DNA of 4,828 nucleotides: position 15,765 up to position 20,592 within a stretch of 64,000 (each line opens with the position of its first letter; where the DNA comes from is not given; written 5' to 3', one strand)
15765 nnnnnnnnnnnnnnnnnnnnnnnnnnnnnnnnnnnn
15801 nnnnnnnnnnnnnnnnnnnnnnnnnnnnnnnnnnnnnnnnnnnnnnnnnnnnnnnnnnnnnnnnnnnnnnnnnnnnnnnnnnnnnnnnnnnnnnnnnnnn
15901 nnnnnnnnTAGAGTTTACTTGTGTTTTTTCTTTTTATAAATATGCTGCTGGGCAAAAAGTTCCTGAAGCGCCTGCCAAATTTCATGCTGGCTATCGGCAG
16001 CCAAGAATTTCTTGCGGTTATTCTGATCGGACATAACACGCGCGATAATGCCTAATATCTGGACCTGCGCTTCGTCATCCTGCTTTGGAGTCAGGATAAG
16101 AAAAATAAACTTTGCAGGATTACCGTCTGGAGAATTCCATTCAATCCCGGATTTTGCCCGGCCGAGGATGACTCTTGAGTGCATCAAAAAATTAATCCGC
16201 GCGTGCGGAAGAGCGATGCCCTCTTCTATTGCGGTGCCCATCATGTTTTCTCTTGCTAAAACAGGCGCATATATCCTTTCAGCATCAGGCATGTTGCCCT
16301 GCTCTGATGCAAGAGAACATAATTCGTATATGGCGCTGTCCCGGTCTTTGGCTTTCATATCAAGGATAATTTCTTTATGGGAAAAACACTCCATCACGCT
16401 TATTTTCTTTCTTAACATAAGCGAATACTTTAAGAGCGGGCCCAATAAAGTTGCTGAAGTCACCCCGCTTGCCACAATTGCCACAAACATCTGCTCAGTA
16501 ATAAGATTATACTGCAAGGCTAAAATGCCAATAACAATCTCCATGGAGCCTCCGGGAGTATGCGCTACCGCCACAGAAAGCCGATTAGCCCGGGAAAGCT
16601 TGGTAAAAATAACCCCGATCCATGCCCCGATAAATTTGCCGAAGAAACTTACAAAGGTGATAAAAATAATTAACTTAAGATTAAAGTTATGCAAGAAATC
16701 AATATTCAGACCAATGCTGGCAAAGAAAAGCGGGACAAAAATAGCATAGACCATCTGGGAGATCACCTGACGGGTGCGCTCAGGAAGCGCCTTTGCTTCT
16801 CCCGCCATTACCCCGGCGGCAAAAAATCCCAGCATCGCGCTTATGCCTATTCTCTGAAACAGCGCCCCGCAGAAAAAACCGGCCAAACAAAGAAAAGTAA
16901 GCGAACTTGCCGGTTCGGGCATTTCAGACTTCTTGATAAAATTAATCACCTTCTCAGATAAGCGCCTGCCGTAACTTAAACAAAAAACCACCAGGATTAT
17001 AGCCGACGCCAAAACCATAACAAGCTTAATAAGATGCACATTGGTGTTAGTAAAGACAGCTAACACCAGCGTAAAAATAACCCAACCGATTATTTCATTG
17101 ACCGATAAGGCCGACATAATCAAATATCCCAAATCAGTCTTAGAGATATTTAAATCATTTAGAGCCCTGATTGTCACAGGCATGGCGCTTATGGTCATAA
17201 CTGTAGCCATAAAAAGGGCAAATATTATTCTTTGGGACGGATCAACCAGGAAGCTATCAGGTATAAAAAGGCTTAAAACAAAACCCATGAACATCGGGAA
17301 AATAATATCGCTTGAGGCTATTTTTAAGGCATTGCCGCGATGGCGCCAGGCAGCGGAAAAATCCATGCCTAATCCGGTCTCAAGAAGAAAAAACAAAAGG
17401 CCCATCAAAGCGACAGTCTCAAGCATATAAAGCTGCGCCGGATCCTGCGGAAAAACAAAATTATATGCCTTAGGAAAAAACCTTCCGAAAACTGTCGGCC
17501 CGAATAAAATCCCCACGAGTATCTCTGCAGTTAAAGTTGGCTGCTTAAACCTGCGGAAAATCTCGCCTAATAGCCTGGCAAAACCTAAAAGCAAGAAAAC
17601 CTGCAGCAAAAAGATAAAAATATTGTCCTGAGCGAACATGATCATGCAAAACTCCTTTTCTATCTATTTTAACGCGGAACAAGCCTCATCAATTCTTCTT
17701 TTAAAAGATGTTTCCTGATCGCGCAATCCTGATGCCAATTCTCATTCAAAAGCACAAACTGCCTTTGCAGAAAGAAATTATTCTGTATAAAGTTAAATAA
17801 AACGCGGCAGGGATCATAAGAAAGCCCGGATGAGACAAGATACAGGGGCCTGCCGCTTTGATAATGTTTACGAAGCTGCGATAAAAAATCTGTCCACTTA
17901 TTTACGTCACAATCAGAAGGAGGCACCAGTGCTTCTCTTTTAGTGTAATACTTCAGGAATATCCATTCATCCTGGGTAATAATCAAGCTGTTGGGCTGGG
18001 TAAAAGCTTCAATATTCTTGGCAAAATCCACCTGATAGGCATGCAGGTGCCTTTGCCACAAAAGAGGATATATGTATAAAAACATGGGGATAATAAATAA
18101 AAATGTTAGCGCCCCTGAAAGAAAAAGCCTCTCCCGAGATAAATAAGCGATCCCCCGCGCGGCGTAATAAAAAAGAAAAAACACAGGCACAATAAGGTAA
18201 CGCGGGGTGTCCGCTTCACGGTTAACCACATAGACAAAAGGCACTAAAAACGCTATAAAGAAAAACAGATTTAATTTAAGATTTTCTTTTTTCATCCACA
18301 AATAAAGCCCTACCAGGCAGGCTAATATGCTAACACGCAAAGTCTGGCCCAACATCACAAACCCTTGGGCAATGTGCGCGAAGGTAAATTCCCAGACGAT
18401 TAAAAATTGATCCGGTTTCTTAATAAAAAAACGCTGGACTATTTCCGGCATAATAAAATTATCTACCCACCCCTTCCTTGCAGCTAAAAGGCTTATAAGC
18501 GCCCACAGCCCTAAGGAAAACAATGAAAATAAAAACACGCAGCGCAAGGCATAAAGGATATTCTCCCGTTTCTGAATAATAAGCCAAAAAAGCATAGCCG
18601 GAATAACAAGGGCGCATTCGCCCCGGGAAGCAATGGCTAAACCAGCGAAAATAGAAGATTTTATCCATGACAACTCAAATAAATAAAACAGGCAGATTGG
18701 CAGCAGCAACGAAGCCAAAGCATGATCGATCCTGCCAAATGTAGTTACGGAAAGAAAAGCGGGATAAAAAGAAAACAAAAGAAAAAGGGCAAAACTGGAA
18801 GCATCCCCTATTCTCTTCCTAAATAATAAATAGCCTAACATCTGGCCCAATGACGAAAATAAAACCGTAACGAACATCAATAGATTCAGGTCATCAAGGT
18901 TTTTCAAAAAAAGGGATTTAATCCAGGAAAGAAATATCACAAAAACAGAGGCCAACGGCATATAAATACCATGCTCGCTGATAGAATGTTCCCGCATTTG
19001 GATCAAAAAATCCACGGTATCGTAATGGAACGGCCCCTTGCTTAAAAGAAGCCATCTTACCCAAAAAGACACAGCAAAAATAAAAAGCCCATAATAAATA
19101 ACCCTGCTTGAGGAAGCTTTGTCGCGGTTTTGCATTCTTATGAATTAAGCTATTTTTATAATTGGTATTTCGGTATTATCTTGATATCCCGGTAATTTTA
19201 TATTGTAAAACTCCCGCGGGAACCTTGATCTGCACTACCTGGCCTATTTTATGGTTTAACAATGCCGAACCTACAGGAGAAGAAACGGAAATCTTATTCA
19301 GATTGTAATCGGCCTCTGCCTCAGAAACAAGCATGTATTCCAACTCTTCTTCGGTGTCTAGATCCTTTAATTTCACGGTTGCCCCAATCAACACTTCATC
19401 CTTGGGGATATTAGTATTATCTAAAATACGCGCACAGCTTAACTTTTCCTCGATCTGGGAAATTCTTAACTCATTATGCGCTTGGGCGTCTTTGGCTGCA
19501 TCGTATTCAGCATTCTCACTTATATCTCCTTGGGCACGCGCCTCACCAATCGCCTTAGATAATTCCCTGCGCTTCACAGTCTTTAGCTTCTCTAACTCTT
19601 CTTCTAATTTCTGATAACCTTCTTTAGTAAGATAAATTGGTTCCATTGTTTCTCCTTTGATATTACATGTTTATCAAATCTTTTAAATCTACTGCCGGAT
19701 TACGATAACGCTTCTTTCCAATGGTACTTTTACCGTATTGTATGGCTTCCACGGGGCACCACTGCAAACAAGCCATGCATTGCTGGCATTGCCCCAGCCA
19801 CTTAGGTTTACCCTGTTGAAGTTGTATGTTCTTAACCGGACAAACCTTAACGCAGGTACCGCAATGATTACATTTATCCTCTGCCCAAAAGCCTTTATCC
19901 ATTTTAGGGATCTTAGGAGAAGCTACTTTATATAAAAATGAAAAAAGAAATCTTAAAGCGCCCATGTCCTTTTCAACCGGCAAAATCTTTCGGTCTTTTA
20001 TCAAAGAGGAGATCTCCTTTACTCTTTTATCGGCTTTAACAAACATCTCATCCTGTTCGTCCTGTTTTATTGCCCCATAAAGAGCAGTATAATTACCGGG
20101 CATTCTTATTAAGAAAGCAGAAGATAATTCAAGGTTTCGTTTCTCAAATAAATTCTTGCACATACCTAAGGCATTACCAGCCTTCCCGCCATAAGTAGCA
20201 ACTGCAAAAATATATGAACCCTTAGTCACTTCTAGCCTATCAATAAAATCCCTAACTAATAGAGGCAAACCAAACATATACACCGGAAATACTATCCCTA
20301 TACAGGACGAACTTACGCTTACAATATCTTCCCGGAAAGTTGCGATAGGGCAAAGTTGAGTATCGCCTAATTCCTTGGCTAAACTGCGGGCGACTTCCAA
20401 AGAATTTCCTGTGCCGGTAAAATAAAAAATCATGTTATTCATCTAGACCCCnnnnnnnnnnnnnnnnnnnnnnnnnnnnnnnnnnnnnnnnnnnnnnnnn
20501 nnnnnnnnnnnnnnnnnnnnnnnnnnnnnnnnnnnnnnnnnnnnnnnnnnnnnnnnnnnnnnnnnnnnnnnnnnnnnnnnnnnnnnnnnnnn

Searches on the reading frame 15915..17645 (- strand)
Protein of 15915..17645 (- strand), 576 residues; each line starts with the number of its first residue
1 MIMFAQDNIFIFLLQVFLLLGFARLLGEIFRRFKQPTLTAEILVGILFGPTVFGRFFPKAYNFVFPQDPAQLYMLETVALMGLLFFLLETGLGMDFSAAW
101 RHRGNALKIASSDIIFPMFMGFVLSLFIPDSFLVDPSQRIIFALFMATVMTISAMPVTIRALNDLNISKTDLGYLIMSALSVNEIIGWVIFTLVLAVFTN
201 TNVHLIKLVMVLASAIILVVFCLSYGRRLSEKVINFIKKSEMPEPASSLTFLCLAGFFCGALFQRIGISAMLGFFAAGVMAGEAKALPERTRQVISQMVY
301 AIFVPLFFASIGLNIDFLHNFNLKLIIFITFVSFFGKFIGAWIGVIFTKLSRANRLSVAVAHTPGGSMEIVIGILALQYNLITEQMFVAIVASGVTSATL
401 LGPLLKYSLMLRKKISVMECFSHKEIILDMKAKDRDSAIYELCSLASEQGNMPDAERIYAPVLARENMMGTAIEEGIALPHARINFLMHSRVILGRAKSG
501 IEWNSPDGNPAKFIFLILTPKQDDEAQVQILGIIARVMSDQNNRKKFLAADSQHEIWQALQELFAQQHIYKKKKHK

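Call 34: search_protein_families(library=pfam, proteins=[window:15915-17645:-], max_evalue=0.00001)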
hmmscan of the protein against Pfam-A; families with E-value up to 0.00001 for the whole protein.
window:15915-17645:- (576 aa): 2 families
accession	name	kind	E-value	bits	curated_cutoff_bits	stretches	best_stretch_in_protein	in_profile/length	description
PF00999.27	Na_H_Exchanger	-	2.6e-46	158.6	26.2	1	25-406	5-374/375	Sodium/hydrogen exchanger, transmembrane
PF00359.27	PTS_EIIA_2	-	1.2e-31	110.1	27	1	421-562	3-143/144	Phosphoenolpyruvate-dependent sugar phosphotransferase system, EIIA 2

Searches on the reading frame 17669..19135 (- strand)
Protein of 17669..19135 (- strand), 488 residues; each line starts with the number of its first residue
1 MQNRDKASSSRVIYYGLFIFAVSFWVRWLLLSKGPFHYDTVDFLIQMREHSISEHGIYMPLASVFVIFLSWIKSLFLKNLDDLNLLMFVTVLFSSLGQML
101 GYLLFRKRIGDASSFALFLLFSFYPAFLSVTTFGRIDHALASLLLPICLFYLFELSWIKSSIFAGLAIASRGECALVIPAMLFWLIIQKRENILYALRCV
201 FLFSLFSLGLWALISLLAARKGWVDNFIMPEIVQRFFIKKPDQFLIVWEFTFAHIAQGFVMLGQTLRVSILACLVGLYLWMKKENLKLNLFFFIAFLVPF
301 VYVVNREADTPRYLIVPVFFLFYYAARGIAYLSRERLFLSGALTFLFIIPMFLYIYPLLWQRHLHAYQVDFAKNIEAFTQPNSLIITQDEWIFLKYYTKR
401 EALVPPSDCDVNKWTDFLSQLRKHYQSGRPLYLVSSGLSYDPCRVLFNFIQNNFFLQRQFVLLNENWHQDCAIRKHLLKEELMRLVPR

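Call 34: search_protein_families(library=pfam, proteins=[window:17669-19135:-], max_evalue=0.00001)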
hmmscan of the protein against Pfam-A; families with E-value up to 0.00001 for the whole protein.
window:17669-19135:- (488 aa): 0 families

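Call 66: search_protein_families(library=pfam, proteins=[window:17669-19135:-], max_evalue=0.001)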
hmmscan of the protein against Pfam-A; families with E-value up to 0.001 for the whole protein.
window:17669-19135:- (488 aa): 1 family
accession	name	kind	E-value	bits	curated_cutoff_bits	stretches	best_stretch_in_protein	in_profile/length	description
PF13231.12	PMT_2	-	4.2e-05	24.2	26.1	1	69-208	6-151/160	Dolichyl-phosphate-mannose-protein mannosyltransferase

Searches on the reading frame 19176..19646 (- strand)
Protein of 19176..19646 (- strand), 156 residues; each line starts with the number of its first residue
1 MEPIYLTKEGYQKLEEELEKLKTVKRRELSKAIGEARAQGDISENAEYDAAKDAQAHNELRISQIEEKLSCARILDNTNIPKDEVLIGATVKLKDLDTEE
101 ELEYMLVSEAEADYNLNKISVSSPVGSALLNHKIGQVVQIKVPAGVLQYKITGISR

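Call 34: search_protein_families(library=pfam, proteins=[window:19176-19646:-], max_evalue=0.00001)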
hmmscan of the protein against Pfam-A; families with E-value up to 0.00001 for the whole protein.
window:19176-19646:- (156 aa): 2 families
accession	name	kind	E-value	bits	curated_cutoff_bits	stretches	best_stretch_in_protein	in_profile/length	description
PF03449.20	GreA_GreB_N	-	2.5e-28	98.5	24.5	1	4-74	1-71/71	Transcription elongation factor, N-terminal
PF01272.25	GreA_GreB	-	3.5e-25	88.2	26.9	1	81-155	2-76/77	Transcription elongation factor, GreA/GreB, C-term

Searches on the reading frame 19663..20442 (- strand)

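Call 34: search_protein_families(library=pfam, proteins=[window:19663-20442:-], max_evalue=0.00001)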
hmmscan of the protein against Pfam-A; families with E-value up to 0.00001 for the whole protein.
window:19663-20442:- (259 aa): 7 families
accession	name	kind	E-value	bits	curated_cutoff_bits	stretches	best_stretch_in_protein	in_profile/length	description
PF12838.12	Fer4_7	-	5.2e-10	40.1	27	0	190-208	1-19/52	4Fe-4S dicluster domain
PF00037.32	Fer4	-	8.9e-09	35.3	21.1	1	188-206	5-23/24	4Fe-4S binding domain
PF12837.12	Fer4_6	-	3.1e-08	33.6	25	1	186-204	4-22/24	4Fe-4S binding domain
PF13187.11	Fer4_9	-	1.8e-07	31.5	27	1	190-234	1-52/52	4Fe-4S dicluster domain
PF13484.11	Fer4_16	-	2.1e-07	32.1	30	0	218-242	1-25/66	4Fe-4S double cluster binding domain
PF12797.12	Fer4_2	-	1.3e-06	28.5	24.5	0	186-203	5-22/22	4Fe-4S binding domain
PF13237.11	Fer4_10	-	2.5e-06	27.7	25.5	1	188-230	6-53/53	4Fe-4S dicluster domain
